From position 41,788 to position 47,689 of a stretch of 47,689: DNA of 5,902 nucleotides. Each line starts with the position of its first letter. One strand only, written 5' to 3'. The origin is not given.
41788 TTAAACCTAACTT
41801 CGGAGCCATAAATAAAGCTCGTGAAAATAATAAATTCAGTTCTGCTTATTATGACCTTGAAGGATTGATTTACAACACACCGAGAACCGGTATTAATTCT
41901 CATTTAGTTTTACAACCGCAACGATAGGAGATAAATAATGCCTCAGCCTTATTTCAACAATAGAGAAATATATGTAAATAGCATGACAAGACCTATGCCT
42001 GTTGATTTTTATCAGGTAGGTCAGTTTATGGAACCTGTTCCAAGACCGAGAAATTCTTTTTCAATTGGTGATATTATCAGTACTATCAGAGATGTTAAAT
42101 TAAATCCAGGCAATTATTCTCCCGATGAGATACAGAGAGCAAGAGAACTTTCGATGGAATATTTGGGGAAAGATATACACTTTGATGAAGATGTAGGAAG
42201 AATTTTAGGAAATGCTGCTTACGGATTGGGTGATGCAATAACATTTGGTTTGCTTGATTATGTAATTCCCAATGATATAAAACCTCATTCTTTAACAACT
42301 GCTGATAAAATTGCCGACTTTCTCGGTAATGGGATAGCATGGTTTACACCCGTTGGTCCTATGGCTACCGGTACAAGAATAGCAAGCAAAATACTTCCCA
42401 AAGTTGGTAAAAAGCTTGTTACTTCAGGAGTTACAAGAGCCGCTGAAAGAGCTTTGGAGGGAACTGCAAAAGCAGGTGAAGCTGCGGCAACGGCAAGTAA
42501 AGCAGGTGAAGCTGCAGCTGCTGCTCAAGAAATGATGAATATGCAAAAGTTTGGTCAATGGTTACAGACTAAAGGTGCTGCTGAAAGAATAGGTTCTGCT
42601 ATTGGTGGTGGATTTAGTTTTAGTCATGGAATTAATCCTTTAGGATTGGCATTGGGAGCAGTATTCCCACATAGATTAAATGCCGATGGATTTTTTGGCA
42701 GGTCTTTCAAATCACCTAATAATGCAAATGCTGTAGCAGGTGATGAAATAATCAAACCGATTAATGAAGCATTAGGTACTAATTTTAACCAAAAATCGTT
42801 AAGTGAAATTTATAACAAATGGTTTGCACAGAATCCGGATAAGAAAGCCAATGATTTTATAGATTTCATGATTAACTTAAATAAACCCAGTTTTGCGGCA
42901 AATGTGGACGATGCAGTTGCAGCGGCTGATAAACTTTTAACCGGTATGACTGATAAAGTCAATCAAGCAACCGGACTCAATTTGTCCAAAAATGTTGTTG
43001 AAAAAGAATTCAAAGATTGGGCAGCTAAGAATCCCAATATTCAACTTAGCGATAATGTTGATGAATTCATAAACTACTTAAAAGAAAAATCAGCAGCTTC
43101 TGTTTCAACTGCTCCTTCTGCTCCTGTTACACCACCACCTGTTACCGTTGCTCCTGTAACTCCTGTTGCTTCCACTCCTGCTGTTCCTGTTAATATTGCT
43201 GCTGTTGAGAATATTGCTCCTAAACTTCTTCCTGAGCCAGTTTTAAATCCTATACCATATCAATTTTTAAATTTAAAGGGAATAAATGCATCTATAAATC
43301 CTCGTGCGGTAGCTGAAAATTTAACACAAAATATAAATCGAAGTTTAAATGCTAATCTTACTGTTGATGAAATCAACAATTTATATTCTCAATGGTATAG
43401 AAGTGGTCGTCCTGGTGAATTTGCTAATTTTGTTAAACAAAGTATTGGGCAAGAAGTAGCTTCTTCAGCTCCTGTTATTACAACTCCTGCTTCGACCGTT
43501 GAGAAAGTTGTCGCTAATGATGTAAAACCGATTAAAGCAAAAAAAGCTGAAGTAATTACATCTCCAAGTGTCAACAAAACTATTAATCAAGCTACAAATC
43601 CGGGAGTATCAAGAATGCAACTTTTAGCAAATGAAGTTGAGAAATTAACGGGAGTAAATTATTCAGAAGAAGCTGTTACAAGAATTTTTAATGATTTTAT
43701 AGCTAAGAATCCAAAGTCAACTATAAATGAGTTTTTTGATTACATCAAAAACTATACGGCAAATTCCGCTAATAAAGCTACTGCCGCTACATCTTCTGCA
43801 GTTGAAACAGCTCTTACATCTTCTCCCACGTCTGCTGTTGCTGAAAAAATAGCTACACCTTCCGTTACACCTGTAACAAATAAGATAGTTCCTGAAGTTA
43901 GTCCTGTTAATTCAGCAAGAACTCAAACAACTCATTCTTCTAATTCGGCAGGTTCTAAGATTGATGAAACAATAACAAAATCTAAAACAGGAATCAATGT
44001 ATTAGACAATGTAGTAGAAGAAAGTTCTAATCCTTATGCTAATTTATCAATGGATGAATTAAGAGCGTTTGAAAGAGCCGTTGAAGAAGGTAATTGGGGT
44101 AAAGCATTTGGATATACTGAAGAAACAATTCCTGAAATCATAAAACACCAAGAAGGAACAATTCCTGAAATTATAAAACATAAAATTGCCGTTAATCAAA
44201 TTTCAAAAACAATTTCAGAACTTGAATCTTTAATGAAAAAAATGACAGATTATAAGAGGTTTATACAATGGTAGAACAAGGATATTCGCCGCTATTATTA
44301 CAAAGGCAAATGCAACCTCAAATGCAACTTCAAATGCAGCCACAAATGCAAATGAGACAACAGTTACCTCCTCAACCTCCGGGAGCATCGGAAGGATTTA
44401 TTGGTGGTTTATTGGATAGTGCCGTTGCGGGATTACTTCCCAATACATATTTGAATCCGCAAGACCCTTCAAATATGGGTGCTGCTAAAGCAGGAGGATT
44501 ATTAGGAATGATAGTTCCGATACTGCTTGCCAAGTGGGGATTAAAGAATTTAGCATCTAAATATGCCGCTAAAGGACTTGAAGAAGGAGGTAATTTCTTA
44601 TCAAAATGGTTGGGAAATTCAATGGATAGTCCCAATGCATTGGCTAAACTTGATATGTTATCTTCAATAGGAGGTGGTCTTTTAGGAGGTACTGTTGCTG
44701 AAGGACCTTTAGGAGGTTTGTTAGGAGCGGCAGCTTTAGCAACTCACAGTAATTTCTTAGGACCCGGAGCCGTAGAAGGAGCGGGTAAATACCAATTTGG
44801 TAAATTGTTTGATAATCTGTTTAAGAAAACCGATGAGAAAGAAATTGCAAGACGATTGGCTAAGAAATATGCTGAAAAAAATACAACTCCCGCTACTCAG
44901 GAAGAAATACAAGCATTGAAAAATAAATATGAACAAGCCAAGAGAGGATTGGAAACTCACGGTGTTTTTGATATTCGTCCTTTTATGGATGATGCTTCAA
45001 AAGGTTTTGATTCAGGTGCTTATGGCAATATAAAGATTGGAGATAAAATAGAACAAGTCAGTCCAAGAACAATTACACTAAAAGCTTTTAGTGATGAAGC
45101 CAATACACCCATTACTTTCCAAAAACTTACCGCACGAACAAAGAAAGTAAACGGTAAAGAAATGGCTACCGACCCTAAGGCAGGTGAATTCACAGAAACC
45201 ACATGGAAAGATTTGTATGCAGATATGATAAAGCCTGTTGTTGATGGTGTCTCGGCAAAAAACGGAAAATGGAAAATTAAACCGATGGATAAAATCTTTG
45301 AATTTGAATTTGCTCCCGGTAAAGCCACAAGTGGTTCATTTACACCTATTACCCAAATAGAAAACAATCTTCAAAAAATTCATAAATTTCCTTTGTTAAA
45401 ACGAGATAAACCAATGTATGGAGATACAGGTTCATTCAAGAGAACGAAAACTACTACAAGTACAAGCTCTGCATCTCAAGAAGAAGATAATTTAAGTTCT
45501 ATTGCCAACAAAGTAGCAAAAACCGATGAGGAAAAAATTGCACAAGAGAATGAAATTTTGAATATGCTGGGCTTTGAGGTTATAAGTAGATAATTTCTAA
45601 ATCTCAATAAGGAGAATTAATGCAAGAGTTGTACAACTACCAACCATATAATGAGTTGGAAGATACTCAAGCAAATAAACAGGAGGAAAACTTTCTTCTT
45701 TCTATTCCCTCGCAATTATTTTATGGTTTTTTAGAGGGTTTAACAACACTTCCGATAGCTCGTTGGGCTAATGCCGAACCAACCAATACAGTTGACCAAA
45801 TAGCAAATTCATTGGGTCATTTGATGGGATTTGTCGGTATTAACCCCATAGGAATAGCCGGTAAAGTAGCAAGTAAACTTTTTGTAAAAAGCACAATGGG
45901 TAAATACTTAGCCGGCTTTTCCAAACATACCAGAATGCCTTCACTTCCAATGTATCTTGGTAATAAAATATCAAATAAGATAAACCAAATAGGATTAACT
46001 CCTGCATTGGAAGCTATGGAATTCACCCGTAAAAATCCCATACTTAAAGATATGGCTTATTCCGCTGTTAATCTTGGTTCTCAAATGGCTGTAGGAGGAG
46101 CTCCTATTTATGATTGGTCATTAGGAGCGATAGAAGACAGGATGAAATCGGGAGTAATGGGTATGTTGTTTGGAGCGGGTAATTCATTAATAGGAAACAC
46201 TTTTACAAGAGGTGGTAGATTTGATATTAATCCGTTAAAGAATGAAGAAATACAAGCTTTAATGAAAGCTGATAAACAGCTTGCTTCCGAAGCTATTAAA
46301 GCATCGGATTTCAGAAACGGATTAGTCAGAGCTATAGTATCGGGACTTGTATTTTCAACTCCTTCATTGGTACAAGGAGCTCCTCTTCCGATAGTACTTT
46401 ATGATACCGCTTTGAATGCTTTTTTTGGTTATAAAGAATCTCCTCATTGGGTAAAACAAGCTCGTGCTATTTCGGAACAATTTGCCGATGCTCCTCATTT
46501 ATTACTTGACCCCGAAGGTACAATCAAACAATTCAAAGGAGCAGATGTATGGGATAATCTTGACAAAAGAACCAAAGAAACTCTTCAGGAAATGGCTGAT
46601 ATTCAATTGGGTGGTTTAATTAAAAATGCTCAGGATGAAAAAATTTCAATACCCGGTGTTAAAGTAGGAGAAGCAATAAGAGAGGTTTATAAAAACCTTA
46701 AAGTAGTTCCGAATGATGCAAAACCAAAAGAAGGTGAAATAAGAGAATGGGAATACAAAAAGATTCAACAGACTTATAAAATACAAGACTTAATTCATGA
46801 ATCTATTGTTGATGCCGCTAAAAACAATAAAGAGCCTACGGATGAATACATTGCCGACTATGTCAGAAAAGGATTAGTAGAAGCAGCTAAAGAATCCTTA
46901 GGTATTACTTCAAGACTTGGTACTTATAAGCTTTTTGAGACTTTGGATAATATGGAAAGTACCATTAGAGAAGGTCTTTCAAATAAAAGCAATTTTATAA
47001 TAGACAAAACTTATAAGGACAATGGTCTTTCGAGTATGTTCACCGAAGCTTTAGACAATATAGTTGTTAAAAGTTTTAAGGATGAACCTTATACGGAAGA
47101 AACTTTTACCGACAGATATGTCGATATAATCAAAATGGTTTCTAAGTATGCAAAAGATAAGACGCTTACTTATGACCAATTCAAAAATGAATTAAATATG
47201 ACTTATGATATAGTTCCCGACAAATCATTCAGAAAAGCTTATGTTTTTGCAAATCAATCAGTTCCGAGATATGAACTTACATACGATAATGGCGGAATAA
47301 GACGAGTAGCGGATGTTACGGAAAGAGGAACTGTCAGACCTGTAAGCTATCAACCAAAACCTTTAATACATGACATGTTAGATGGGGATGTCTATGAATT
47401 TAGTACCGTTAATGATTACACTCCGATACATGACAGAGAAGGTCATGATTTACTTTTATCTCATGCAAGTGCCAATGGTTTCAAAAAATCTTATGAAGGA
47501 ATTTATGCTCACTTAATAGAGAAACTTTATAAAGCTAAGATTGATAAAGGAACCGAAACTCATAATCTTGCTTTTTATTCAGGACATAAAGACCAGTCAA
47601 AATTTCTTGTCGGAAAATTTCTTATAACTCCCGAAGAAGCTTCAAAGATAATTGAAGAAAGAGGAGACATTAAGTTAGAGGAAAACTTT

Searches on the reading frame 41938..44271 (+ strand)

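Call 20: search_protein_families(library=phrogs, proteins=[window:41938-44271:+], max_evalue=0.001)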
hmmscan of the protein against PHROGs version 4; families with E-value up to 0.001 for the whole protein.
window:41938-44271:+ (778 aa): 1 family
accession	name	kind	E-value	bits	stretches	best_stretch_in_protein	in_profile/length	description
phrog_7711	-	unknown function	0.00052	21.3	0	270-309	71-110/124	-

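Call 59: search_protein_families(library=pfam, proteins=[window:41938-44271:+], max_evalue=0.01)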
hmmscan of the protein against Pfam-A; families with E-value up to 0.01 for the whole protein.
window:41938-44271:+ (778 aa): 1 family
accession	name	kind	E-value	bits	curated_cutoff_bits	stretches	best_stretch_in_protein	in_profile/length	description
PF04286.17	DUF445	-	5.4e-06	27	33.8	1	442-754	52-327/368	Protein of unknown function (DUF445)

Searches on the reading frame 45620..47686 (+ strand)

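Call 9: search_protein_families(library=pfam, proteins=[window:45620-47563:+], max_evalue=1)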
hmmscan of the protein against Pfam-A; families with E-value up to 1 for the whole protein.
seq(648 aa): 2 families
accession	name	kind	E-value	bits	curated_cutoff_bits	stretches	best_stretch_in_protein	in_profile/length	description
PF17050.10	AIM5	-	0.11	13.7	26.8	1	387-425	5-43/61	Altered inheritance of mitochondria 5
PF02413.22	Caudo_TAP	-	0.28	11.8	22.1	0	357-405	23-73/131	Caudovirales tail fibre assembly protein, lambda gpK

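Call 10: search_protein_families(library=phrogs, proteins=[window:45620-47563:+], max_evalue=1)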
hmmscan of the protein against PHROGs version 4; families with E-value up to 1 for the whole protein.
seq(648 aa): 0 families

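Call 106: search_protein_families(library=ncbifam, proteins=[window:45620-47686:+], max_evalue=0.1)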
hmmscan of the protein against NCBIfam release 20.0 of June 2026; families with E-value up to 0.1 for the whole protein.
window:45620-47686:+ (689 aa): 0 families
